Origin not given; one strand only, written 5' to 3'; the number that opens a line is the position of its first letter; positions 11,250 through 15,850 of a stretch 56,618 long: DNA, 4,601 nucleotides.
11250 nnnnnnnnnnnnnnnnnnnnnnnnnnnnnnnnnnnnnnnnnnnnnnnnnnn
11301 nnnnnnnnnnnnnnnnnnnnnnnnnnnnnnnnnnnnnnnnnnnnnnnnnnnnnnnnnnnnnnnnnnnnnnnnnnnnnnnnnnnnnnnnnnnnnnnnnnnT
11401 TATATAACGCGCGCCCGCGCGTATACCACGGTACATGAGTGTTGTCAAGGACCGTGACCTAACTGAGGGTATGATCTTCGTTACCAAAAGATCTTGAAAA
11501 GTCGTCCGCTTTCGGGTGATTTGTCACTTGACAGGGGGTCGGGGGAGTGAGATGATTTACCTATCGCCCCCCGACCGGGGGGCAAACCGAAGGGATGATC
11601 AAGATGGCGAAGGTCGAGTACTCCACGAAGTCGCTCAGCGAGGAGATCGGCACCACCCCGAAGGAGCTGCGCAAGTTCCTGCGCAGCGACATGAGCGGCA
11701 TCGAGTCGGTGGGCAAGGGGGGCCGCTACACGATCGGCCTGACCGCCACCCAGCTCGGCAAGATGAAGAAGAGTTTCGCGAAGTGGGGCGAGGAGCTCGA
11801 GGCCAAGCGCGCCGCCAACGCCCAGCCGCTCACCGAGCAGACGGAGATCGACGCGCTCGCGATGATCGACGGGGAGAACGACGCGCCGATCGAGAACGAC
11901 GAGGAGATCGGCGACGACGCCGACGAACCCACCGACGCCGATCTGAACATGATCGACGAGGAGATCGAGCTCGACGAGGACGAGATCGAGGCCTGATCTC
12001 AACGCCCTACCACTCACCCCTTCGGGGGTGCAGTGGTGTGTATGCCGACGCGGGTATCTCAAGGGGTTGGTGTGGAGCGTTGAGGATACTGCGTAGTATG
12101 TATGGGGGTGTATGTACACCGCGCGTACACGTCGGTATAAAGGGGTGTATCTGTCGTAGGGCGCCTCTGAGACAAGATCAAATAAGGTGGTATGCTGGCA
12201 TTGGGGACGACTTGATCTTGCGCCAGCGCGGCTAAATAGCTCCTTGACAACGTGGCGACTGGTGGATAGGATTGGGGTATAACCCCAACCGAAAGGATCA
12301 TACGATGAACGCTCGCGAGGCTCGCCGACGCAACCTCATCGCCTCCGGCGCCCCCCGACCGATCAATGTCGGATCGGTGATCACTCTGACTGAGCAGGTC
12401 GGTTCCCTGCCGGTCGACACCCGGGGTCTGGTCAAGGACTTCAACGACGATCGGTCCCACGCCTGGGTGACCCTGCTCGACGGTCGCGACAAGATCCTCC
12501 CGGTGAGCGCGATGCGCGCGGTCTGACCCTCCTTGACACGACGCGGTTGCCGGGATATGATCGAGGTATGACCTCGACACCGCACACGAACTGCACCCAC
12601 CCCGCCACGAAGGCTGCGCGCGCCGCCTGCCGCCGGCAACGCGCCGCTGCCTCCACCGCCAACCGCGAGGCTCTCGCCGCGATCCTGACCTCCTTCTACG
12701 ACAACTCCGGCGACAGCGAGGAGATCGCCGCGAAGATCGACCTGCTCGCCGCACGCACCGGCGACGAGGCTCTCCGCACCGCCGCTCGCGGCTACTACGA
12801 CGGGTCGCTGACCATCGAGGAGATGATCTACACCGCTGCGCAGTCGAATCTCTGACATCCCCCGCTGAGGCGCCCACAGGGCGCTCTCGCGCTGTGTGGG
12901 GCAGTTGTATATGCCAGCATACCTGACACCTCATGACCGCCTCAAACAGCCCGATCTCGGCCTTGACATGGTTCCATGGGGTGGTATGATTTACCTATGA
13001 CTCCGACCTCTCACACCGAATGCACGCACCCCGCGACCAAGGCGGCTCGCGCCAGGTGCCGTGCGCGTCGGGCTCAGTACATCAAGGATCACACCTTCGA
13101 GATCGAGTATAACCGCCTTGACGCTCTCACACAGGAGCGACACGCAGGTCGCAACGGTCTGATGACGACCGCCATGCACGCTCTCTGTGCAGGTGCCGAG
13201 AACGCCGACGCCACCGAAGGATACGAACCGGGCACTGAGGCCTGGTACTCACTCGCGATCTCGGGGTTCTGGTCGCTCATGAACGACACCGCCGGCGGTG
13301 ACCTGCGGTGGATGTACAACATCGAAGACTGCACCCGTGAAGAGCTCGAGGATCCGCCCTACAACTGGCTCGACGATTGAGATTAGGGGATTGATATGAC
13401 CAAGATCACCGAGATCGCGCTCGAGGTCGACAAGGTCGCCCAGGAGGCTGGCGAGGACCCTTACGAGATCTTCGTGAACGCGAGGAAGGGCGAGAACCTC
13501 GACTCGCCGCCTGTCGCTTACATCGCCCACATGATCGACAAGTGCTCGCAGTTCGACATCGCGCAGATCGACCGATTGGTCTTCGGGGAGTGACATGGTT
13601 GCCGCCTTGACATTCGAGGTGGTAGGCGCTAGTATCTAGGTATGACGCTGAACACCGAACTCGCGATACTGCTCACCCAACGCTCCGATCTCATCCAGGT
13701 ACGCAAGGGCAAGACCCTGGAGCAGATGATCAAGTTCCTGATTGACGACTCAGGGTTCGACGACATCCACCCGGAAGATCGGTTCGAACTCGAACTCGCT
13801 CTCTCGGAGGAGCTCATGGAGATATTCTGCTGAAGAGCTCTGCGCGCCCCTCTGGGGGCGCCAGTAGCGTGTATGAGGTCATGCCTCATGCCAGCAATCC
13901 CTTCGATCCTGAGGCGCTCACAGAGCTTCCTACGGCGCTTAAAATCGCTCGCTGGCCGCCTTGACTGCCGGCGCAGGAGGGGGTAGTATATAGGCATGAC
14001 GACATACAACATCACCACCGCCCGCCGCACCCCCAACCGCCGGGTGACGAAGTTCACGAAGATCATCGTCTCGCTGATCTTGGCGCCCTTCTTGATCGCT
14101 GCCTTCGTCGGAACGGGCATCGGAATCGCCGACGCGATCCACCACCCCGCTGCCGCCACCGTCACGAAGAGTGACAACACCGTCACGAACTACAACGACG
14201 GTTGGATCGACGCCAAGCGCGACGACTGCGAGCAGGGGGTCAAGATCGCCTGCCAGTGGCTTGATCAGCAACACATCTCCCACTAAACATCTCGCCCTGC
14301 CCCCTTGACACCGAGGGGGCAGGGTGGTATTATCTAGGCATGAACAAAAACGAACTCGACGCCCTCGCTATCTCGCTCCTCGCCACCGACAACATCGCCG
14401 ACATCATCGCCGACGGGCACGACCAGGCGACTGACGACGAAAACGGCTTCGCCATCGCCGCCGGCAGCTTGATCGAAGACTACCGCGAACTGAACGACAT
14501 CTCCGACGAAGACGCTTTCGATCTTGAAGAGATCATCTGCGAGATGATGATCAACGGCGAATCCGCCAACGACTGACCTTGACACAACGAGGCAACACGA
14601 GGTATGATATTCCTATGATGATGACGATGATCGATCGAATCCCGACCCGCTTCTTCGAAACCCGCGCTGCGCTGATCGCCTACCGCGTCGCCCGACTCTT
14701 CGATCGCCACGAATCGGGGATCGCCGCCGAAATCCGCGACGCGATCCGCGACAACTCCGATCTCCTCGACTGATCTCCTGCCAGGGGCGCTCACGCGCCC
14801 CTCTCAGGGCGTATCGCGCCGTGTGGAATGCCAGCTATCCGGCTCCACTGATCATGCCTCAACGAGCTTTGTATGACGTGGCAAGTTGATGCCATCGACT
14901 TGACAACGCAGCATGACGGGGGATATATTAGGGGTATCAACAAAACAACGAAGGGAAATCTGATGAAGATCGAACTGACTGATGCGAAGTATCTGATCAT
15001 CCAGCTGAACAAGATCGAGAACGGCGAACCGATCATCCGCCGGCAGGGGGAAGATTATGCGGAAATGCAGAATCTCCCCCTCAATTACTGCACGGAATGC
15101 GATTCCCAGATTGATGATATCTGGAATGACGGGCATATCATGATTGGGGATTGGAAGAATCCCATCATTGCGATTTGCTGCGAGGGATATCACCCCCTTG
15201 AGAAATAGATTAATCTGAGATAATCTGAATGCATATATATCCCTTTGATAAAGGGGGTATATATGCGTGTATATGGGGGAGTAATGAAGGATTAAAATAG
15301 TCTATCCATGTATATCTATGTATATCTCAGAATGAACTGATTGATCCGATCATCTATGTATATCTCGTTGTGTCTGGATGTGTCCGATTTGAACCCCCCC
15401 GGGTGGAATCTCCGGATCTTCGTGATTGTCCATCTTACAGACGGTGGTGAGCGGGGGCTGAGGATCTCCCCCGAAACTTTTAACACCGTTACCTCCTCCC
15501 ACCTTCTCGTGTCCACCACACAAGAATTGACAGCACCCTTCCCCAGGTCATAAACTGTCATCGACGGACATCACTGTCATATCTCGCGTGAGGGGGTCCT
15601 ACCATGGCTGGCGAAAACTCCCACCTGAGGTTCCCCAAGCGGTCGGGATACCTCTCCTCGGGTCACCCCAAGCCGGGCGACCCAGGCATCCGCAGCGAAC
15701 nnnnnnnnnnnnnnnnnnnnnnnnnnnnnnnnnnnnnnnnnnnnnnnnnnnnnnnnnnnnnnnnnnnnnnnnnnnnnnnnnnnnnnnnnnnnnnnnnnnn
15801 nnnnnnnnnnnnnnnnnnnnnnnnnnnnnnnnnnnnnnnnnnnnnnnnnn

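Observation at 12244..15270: Array of mini-genes, most with a near-consensus promoter set at a fixed 6-nt distance from a leaderless ATG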

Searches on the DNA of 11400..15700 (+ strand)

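Call 15: search_dna_similar(query=window:11400-15700:+, collection=phages, mode=distant, max_rows=30)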
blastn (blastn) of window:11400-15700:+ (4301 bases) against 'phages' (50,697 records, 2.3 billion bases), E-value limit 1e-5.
Records with a match: 11; places in all: 11; records where one place covers at least 80% of the query: 0.
Best place of each record, by identity: 80-90% 6; 60-80% 5.
By first word of the organism name: Streptomyces 6; Microbacterium 4; Gordonia 1.
By host as written in the record: Microbacterium foliorum NRRL B-24224 4; Streptomyces baarnensis NRRL B-2842 3; Streptomyces sp. 2; Streptomyces bicolor NRRL B-3897 1; Gordonia rubripertincta NRRL B-16540 1.
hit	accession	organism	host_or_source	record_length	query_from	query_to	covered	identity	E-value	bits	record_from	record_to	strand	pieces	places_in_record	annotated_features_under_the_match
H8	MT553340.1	Microbacterium phage Glamour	Microbacterium foliorum NRRL B-24224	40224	458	592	3%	72.6%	5e-6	62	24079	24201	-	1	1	33: hypothetical protein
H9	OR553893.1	Microbacterium phage Zenitsu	Microbacterium foliorum NRRL B-24224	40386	458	592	3%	72.6%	5e-6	62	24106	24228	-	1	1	34: hypothetical protein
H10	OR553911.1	Microbacterium phage ChikPic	Microbacterium foliorum NRRL B-24224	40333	458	592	3%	72.6%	5e-6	62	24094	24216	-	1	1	34: hypothetical protein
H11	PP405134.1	Microbacterium phage Shamu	Microbacterium foliorum NRRL B-24224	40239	458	592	3%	72.6%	5e-6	62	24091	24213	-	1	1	34: hypothetical protein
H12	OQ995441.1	Streptomyces phage Marav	Streptomyces bicolor NRRL B-3897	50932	2783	2860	2%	76.9%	5e-6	61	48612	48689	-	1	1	80: hypothetical protein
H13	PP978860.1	Streptomyces phage Zainub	Streptomyces baarnensis NRRL B-2842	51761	2791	2860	2%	82.9%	8e-10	73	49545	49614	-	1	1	82: hypothetical protein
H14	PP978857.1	Streptomyces phage Puginator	Streptomyces baarnensis NRRL B-2842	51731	2791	2860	2%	81.4%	3e-8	69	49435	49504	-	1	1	81: hypothetical protein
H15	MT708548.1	Streptomyces phage Salutena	Streptomyces sp.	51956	2791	2860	2%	80.0%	4e-7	64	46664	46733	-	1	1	hypothetical protein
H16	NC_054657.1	Streptomyces phage Salutena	Streptomyces sp.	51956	2791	2860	2%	80.0%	4e-7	64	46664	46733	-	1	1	hypothetical protein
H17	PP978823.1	Streptomyces phage Paolo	Streptomyces baarnensis NRRL B-2842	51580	2791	2860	2%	80.0%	4e-7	64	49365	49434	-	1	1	81: hypothetical protein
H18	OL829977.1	Gordonia phage Amok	Gordonia rubripertincta NRRL B-16540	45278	1184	1248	2%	81.5%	4e-7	64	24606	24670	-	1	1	31: SprT-like protease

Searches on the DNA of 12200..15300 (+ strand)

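Call 4: search_dna_similar(query=window:12200-15300:+, collection=phages, mode=near, max_rows=30)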
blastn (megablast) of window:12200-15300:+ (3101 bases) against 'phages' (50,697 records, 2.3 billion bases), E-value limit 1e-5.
No match.

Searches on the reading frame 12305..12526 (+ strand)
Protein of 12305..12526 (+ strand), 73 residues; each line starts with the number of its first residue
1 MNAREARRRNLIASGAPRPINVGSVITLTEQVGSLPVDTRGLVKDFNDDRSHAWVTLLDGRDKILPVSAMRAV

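Call 10: search_protein_families(library=pfam, max_evalue=0.1, proteins=[window:12305-12526:+])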
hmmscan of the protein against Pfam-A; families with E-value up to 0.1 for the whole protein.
window:12305-12526:+ (73 aa): 0 families

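Call 11: search_protein_families(library=phrogs, max_evalue=0.1, proteins=[window:12305-12526:+])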
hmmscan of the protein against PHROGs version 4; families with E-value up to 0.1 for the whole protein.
window:12305-12526:+ (73 aa): 0 families

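Call 94: search_protein_families(library=ncbifam, max_evalue=0.05, proteins=[window:12305-12526:+])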
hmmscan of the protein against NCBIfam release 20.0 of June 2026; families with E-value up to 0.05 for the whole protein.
window:12305-12526:+ (73 aa): 0 families

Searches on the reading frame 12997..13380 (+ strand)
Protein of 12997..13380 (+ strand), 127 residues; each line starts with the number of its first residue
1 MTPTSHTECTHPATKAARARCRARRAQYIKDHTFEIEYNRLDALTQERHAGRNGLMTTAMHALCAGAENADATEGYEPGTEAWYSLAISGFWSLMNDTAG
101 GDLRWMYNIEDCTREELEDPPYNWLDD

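Call 10: search_protein_families(library=pfam, max_evalue=0.1, proteins=[window:12997-13380:+])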
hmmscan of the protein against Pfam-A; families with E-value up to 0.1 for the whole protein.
window:12997-13380:+ (127 aa): 0 families

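Call 11: search_protein_families(library=phrogs, max_evalue=0.1, proteins=[window:12997-13380:+])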
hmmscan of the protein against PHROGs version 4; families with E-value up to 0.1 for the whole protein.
window:12997-13380:+ (127 aa): 3 families
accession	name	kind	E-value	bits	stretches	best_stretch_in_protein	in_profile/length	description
phrog_1342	-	unknown function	5.1e-06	27.7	1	3-45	4-50/153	-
phrog_18656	-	unknown function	1.8e-05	25.7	1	4-47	85-129/208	-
phrog_10890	-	unknown function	0.019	16.3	1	41-74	12-45/112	-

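Call 25: find_related_loci(query=window:12997-13380:+, collection=viral_contigs, flank=6000)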
Query window:12997-13380:+ (127 aa) in viral_contigs; peptide patterns used: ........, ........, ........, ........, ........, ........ (x = any residue, [..] = any of these).
7 stretches matched a pattern, but none encodes a relative of the query by tblastn (E <= 1e-3).

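Call 94: search_protein_families(library=ncbifam, max_evalue=0.05, proteins=[window:12997-13380:+])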
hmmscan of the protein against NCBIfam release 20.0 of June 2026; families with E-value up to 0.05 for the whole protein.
window:12997-13380:+ (127 aa): 0 families

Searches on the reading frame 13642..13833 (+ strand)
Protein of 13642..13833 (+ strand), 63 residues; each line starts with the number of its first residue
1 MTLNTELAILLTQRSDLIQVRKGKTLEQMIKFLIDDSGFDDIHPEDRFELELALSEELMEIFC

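Call 10: search_protein_families(library=pfam, max_evalue=0.1, proteins=[window:13642-13833:+])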
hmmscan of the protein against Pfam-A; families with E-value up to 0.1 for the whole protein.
window:13642-13833:+ (63 aa): 1 family
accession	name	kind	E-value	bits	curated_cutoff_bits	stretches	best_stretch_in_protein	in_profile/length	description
PF09886.14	DUF2113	-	0.071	12.9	27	1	16-57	73-114/183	Uncharacterized protein conserved in archaea (DUF2113)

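Call 11: search_protein_families(library=phrogs, max_evalue=0.1, proteins=[window:13642-13833:+])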
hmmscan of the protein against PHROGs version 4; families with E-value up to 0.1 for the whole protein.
window:13642-13833:+ (63 aa): 0 families

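Call 94: search_protein_families(library=ncbifam, max_evalue=0.05, proteins=[window:13642-13833:+])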
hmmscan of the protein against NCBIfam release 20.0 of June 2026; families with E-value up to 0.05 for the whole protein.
window:13642-13833:+ (63 aa): 0 families

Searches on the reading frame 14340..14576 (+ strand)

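Call 10: search_protein_families(library=pfam, max_evalue=0.1, proteins=[window:14340-14576:+])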
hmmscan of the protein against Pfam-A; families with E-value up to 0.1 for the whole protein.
window:14340-14576:+ (78 aa): 0 families

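Call 11: search_protein_families(library=phrogs, max_evalue=0.1, proteins=[window:14340-14576:+])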
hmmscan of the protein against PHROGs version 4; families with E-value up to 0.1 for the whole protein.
window:14340-14576:+ (78 aa): 4 families
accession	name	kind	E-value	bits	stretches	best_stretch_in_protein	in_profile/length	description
phrog_3624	-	unknown function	0.065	14.2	1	18-45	14-39/55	-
phrog_5541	-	unknown function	0.066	14.3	1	12-42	24-54/130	-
phrog_10297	-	unknown function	0.081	13.9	0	13-29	39-55/60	-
phrog_10286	-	unknown function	0.091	14.1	1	22-74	29-81/111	-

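Call 94: search_protein_families(library=ncbifam, max_evalue=0.05, proteins=[window:14340-14576:+])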
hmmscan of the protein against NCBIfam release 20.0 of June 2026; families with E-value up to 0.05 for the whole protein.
window:14340-14576:+ (78 aa): 0 families

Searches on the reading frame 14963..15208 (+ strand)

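Call 10: search_protein_families(library=pfam, max_evalue=0.1, proteins=[window:14963-15208:+])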
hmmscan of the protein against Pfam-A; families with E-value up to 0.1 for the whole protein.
window:14963-15208:+ (81 aa): 0 families

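Call 11: search_protein_families(library=phrogs, max_evalue=0.1, proteins=[window:14963-15208:+])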
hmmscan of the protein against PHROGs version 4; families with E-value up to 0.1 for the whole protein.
window:14963-15208:+ (81 aa): 1 family
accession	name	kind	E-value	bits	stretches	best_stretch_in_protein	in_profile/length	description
phrog_35564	-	unknown function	0.056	14.1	1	49-70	126-147/261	-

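Call 94: search_protein_families(library=ncbifam, max_evalue=0.05, proteins=[window:14963-15208:+])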
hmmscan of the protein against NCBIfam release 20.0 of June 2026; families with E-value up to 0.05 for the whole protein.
window:14963-15208:+ (81 aa): 0 families
